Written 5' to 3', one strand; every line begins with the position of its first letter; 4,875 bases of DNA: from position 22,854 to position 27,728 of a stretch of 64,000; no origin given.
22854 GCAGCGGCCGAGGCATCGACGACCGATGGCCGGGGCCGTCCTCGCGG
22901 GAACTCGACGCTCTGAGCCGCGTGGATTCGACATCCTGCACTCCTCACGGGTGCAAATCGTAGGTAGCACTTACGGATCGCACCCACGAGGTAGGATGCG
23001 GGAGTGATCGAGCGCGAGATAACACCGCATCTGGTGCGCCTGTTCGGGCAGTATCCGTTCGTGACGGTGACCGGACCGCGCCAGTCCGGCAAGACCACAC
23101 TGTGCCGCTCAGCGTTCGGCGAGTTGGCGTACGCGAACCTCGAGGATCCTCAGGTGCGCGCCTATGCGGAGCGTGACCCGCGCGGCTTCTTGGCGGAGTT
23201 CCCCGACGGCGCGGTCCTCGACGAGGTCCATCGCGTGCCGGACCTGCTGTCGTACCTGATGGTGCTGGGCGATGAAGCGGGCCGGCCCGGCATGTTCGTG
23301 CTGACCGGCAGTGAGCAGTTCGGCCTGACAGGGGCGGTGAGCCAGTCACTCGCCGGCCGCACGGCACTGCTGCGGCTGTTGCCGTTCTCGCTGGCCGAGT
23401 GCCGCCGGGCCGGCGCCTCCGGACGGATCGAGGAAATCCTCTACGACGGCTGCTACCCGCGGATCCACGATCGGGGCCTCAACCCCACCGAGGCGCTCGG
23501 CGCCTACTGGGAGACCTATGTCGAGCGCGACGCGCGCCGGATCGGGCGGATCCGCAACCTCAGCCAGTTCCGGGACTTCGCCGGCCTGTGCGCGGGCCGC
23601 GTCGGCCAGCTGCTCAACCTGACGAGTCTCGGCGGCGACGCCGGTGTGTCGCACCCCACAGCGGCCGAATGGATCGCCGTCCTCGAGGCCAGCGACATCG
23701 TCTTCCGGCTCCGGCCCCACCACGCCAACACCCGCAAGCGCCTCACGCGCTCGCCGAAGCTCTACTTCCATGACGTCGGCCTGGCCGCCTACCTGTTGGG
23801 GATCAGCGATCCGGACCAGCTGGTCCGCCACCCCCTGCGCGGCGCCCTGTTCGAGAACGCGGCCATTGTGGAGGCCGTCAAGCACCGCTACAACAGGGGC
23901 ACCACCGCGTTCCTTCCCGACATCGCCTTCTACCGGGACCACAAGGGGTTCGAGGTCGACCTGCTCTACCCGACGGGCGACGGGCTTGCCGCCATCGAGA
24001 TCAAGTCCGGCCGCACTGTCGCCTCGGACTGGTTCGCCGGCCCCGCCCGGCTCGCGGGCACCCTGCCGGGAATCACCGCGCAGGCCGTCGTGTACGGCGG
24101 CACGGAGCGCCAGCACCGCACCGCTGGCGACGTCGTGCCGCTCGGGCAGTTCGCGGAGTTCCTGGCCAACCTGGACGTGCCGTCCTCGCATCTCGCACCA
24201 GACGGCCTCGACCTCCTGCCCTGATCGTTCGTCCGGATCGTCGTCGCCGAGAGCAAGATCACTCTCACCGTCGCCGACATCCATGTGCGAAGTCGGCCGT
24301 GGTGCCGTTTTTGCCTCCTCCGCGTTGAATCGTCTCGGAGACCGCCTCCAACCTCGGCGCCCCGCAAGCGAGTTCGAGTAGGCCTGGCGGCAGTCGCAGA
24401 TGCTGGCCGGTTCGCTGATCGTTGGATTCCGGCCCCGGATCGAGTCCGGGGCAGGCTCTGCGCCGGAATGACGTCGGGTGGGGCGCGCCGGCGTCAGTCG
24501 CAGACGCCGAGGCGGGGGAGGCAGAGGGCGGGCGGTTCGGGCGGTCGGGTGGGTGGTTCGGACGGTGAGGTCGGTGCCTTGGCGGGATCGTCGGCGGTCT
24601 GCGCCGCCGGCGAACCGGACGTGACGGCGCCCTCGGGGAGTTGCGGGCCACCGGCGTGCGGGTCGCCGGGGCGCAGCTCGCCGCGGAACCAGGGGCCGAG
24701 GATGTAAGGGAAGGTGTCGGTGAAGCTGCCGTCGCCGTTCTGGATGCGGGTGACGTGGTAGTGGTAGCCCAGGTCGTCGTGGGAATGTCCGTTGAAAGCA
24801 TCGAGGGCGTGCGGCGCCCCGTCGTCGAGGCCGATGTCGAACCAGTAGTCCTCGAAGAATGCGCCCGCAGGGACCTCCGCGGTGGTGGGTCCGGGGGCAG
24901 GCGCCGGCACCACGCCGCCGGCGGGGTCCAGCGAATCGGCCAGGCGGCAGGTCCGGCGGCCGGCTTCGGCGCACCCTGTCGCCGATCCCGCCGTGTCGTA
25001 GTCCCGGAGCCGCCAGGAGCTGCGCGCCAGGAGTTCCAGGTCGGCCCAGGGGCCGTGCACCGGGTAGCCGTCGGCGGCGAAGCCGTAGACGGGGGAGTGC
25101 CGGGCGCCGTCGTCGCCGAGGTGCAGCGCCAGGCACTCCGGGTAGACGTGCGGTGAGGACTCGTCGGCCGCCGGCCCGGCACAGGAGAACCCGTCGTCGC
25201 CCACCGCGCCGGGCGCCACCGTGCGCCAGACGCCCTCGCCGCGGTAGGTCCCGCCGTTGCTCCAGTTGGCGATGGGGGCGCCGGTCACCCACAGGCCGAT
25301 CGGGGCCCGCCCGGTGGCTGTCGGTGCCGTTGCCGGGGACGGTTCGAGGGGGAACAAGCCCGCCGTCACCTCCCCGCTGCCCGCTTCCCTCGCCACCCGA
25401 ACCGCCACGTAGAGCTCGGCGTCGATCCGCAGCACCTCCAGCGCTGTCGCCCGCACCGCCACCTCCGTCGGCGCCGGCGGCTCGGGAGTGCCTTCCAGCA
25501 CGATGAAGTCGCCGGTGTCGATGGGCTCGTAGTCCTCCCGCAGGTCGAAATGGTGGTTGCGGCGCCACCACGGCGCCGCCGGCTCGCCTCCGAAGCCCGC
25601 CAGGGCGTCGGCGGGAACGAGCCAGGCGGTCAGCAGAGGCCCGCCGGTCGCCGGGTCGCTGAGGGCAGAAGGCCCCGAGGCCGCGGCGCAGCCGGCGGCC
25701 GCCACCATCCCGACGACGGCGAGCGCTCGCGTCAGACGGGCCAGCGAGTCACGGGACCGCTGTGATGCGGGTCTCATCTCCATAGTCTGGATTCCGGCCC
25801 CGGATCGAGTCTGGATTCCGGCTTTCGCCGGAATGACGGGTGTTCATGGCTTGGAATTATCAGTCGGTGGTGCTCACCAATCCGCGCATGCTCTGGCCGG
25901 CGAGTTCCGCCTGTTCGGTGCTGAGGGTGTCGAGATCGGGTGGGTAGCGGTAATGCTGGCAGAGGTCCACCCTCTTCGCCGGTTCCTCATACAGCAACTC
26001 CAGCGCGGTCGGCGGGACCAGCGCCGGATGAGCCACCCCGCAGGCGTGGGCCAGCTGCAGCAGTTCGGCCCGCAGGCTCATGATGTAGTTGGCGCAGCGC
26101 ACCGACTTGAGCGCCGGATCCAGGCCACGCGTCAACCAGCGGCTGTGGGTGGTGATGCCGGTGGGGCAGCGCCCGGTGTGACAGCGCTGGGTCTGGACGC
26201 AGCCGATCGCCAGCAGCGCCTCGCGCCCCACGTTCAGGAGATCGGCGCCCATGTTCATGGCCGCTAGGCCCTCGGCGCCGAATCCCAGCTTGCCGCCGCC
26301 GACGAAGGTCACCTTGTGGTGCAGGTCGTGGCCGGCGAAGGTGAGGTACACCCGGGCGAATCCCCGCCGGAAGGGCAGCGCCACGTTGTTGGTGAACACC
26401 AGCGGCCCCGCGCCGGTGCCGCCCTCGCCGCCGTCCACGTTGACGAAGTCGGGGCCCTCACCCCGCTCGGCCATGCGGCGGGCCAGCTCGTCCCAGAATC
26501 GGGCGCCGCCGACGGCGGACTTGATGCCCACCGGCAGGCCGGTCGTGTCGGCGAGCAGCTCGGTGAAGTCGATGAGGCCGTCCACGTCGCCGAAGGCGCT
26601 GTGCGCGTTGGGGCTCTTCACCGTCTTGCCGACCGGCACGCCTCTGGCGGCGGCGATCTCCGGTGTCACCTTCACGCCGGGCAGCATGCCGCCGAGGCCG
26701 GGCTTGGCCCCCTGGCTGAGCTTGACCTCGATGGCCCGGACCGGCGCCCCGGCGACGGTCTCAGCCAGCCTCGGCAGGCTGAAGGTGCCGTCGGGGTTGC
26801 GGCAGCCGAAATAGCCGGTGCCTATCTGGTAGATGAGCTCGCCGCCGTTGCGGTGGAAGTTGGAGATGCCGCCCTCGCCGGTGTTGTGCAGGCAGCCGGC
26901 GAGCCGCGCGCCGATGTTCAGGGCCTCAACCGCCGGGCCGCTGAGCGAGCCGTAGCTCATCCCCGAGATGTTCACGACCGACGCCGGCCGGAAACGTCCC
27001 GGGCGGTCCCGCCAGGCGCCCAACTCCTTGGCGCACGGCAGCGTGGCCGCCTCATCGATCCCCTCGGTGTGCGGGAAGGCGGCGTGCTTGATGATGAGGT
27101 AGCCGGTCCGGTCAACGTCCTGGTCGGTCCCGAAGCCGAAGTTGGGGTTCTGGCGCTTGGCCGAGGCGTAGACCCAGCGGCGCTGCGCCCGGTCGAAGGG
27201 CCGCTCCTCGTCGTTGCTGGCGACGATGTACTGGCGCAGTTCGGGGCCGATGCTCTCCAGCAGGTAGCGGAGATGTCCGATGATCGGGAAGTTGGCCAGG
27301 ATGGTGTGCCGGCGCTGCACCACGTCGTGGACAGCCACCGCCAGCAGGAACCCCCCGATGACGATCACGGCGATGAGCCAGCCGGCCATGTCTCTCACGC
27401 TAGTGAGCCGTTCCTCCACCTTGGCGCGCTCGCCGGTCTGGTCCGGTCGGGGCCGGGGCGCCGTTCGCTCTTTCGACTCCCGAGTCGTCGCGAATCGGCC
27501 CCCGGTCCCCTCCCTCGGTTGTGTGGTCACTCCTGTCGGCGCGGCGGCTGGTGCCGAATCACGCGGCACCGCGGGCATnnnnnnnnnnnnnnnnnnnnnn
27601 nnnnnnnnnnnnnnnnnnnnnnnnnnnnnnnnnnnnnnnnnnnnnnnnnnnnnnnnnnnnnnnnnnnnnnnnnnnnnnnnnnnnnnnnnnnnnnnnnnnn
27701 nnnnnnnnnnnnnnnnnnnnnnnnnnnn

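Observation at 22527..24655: DUF4143 AAA ATPase gene bracketed by about 300-bp diverged direct repeats, a Campbell-type insertion signature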

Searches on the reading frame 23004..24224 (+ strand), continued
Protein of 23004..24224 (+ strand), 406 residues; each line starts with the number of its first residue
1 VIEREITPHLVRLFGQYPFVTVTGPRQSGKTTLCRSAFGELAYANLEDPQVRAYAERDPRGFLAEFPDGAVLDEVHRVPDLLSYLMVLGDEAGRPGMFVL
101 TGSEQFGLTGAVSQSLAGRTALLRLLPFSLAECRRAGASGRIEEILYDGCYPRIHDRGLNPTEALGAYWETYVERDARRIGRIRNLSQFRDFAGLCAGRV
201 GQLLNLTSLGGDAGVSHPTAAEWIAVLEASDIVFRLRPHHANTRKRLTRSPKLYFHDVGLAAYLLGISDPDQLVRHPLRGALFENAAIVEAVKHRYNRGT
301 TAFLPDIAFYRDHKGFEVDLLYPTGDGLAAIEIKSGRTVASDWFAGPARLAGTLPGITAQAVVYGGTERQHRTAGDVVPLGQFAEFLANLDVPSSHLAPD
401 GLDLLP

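Call 88: search_protein_families(library=pfam, proteins=[L012:16875-17312:+, L012:14009-14638:-], max_evalue=0.001)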
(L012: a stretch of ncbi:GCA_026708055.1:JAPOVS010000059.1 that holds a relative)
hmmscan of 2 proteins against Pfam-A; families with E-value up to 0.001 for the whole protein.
L012:16875-17312:+ (145 aa): 1 family
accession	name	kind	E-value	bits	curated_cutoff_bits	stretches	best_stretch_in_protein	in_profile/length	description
PF02580.21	Tyr_Deacylase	-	8.1e-56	188.8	25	1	2-144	1-144/144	D-Tyr-tRNA(Tyr) deacylase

L012:14009-14638:- (209 aa): 0 families

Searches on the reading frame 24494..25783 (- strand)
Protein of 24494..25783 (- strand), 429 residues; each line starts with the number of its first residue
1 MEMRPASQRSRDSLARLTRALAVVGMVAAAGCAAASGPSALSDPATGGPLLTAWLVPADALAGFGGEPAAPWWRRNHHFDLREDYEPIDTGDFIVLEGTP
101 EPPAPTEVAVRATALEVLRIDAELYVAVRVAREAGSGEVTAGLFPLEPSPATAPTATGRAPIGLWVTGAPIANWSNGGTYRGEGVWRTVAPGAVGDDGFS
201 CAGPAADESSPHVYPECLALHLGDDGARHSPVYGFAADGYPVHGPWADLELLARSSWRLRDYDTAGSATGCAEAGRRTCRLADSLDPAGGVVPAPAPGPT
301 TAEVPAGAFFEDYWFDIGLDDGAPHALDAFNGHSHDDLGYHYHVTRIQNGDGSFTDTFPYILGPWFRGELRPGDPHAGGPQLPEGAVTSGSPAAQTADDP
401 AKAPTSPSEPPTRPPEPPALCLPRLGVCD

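Call 5: search_protein_families(library=pfam, proteins=[window:24494-25783:-], max_evalue=0.01)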
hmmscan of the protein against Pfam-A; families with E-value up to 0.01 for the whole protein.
window:24494-25783:- (429 aa): 1 family
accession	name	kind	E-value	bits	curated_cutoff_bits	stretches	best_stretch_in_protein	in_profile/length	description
PF14240.11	YHYH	-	6.5e-09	36.5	25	1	144-346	4-182/193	YHYH protein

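Call 9: find_encoding_contigs(protein=window:24494-25783:-, flank=10000, max_places=10)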
Protein window:24494-25783:- (429 aa): no gene with exactly this product is on record in the collection.

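Call 11: find_related_loci(query=window:24494-25783:-, collection=genome_contigs, flank=10000)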
Query window:24494-25783:- (429 aa) in genome_contigs; peptide patterns used: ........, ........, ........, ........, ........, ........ (x = any residue, [..] = any of these).
95 stretches matched a pattern; 11 encode a relative of the query (tblastn E <= 1e-3); 11 distinct loci.
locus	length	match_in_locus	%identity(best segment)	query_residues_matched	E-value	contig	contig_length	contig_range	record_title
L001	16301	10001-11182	74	24-429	0e+0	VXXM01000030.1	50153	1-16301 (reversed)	MAG: Acidimicrobiia bacterium isolate SB0668_bin_6 NODE_330_length_50153_cov_24.155475, whole genome shotgun sequence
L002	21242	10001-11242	71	4-429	0e+0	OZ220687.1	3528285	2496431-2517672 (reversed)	MAG: Acidimicrobiales bacterium isolate 3e3f92a6-18ad-429f-812c-c77ddcffca8d genome assembly, chromosome: 1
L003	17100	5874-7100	68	9-429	1e-173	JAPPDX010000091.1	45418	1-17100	MAG: bacterium isolate IRC4_bin_37 NODE_746_length_45418_cov_13.4741, whole genome shotgun sequence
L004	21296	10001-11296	65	9-429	2e-166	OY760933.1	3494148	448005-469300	MAG: Acidimicrobiales bacterium isolate b23e3463-bb66-4d81-aeee-4505f53c6dd8 genome assembly, chromosome: 1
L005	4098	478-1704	62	10-429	1e-155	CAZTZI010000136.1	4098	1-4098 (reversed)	MAG TPA_asm: uncultured Acidimicrobiales bacterium isolate SRP338948_co1_155 genome assembly, contig: k141_162834, whole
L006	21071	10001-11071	64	83-429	1e-149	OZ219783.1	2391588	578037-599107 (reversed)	MAG: Acidimicrobiales bacterium isolate 338ce4d4-76ec-4943-9751-3abf57ff0aba genome assembly, chromosome: 1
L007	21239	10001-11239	61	10-429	1e-148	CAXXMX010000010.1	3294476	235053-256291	MAG: Acidimicrobiales bacterium isolate 44abe02d-1df9-4c9d-ba21-8d9b13a2b451 genome assembly, contig: contig_10, whole g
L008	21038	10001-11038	67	79-428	3e-146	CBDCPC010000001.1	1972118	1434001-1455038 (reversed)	MAG: Acidimicrobiales bacterium isolate 643f2b38-666c-4a97-807c-f766906f6415 genome assembly, contig: contig_1, whole ge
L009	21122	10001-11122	64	50-428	6e-145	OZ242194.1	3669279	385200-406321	MAG: Acidimicrobiales bacterium isolate b96ec2c2-7b30-4efb-902b-edc41798273b genome assembly, chromosome: 1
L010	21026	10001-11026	66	46-386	2e-140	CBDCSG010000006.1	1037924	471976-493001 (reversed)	MAG: Acidimicrobiales bacterium isolate 4bfa7ccb-6d32-468a-bdc8-90cf7c7e981b genome assembly, contig: contig_6, whole ge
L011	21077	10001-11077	60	50-429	2e-132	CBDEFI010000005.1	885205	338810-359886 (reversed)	MAG: Acidimicrobiales bacterium isolate 2e4b594b-7fba-4ce7-b97d-329b2cb5198a genome assembly, contig: contig_5, whole ge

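Call 43: search_protein_families(library=ncbifam, proteins=[window:24494-25783:-], max_evalue=0.01)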
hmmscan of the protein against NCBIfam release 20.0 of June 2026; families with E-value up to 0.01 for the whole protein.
window:24494-25783:- (429 aa): 0 families

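Call 49: search_protein_families(library=pfam, proteins=[L007:16350-16706:+, L007:18001-18549:-, L007:15805-16353:+], max_evalue=0.001)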
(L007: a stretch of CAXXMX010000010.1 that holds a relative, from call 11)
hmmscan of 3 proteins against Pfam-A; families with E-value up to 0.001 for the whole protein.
L007:16350-16706:+ (118 aa): 2 families
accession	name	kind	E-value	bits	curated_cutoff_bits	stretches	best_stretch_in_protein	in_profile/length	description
PF18480.7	DUF5615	-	8.9e-10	38.9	23.8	1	1-88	1-82/110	Domain of unknown function (DUF5615)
PF18478.7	PIN_10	-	2.3e-05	24.8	26.2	1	1-55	1-58/84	PIN like domain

L007:18001-18549:- (182 aa): 0 families

L007:15805-16353:+ (182 aa): 0 families

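Call 60: find_homologous_proteins(query=window:24494-25783:-, max_evalue=1e-50)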
Query window:24494-25783:- (429 aa): 51 proteins with E <= 1e-50 among 8000 candidates.
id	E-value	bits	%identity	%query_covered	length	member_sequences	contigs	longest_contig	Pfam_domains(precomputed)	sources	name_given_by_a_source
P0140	2.4e-290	981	100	100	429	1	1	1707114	PF14240.12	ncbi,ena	-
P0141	1.0e-225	768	82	96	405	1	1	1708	PF14240.12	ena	-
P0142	7.0e-214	729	81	88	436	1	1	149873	PF14240.12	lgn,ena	-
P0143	1.6e-206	705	75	98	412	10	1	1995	PF14240.12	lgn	-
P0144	2.0e-196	671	71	98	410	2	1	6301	PF14240.12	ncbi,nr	ncbi:MAG: YHYH protein [Acidimicrobiia bacterium]|nr:YHYH protein [Acidimicrobiia bacterium]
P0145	4.4e-195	667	71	98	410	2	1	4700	PF14240.12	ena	-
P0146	3.0e-194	664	72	96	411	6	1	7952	PF14240.12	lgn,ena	-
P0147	2.9e-193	661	72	98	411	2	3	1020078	PF14240.12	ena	-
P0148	2.7e-192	658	70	98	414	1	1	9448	PF14240.12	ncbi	-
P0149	3.3e-191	654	70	98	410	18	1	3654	PF14240.12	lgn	-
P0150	5.0e-190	650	69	98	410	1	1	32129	PF14240.12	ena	-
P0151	5.4e-188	644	68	98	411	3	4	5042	PF14240.12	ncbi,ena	-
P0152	2.0e-186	638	69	98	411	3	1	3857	PF14240.12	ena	-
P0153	4.3e-186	637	68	98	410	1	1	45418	PF14240.12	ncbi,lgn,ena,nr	ncbi:MAG: YHYH protein [bacterium]|nr:YHYH protein [bacterium]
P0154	1.4e-184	632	68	96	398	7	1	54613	PF14240.12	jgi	-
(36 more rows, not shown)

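Call 61: find_encoding_contigs(protein=P0142, flank=10000, max_places=3)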
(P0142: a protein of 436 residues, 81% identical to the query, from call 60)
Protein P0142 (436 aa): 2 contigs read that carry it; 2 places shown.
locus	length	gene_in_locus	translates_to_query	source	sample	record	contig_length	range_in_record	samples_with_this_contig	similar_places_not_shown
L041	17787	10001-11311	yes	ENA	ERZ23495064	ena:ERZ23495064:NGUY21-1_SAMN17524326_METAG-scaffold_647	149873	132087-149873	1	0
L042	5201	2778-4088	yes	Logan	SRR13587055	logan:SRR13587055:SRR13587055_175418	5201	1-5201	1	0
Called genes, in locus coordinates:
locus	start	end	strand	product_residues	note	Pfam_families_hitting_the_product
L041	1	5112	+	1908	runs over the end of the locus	PF25059:FN3_DSCAM-DSCAML_C (faint), PF00041:fn3 (weak), PF20579:LapA (faint)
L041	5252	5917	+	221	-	PF00596:Aldolase_II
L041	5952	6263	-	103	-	-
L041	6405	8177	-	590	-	PF02129:Peptidase_S15, PF08530:PepX_C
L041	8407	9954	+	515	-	PF01645:Glu_synthase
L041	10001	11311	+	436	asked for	PF14240:YHYH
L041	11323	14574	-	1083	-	PF18731:HEPN_Swt1, PF04465:DUF499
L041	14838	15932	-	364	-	PF01555:N6_N4_Mtase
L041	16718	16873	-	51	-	-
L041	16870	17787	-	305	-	?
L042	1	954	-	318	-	?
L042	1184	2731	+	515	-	PF01645:Glu_synthase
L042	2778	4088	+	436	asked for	PF14240:YHYH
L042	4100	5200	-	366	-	?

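Call 62: find_encoding_contigs(protein=P0141, flank=3000, max_places=3)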
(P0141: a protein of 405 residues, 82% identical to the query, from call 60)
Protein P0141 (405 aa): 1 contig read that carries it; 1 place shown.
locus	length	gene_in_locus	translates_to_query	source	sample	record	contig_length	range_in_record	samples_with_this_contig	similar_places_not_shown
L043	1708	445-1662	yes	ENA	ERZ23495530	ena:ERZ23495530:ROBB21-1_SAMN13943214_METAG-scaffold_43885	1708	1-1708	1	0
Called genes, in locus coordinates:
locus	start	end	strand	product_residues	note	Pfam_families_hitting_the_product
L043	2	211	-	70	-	?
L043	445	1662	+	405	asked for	PF14240:YHYH (weak)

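Call 88: search_protein_families(library=pfam, proteins=[L007:17926-19527:+, L007:17303-17677:+, L007:16906-17274:-, L007:19386-20186:-, L007:20478-20957:+], max_evalue=0.001)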
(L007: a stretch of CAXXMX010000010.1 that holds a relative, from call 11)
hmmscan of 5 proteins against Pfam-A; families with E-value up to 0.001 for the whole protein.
L007:17926-19527:+ (533 aa): 1 family
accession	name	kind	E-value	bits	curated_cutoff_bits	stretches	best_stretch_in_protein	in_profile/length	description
PF13411.12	MerR_1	-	0.0003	21.3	21.6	1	287-340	1-54/69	MerR HTH family regulatory protein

L007:17303-17677:+ (124 aa): 0 families

L007:16906-17274:- (122 aa): 0 families

L007:19386-20186:- (266 aa): 0 families

L007:20478-20957:+ (159 aa): 1 family
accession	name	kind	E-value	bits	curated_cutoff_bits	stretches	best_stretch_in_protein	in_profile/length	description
PF13470.12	PIN_3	-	6.2e-07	30.7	27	1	11-130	1-115/115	PIN domain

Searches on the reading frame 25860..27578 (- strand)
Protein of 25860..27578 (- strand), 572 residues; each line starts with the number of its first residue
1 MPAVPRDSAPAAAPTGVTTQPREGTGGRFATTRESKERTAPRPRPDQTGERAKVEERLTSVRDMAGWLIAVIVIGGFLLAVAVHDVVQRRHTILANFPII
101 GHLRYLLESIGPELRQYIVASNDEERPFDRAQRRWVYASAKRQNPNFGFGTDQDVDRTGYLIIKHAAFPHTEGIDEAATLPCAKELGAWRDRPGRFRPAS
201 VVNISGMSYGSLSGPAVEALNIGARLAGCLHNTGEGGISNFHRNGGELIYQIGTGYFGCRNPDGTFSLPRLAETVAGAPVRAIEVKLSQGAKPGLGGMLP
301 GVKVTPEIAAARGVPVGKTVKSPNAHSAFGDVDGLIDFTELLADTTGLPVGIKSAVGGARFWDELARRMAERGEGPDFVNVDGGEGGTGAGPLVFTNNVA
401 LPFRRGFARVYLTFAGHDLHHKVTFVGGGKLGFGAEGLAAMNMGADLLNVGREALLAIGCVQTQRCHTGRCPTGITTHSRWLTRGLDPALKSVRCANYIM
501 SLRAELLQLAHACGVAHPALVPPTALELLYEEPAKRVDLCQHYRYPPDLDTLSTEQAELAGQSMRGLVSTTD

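Call 5: search_protein_families(library=pfam, proteins=[window:25860-27578:-], max_evalue=0.01)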
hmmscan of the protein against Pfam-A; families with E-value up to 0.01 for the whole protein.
window:25860-27578:- (572 aa): 1 family
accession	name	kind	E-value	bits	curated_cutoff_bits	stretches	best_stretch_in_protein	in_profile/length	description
PF01645.23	Glu_synthase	-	4.6e-69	233.8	20.4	1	201-515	68-368/369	Conserved region in glutamate synthase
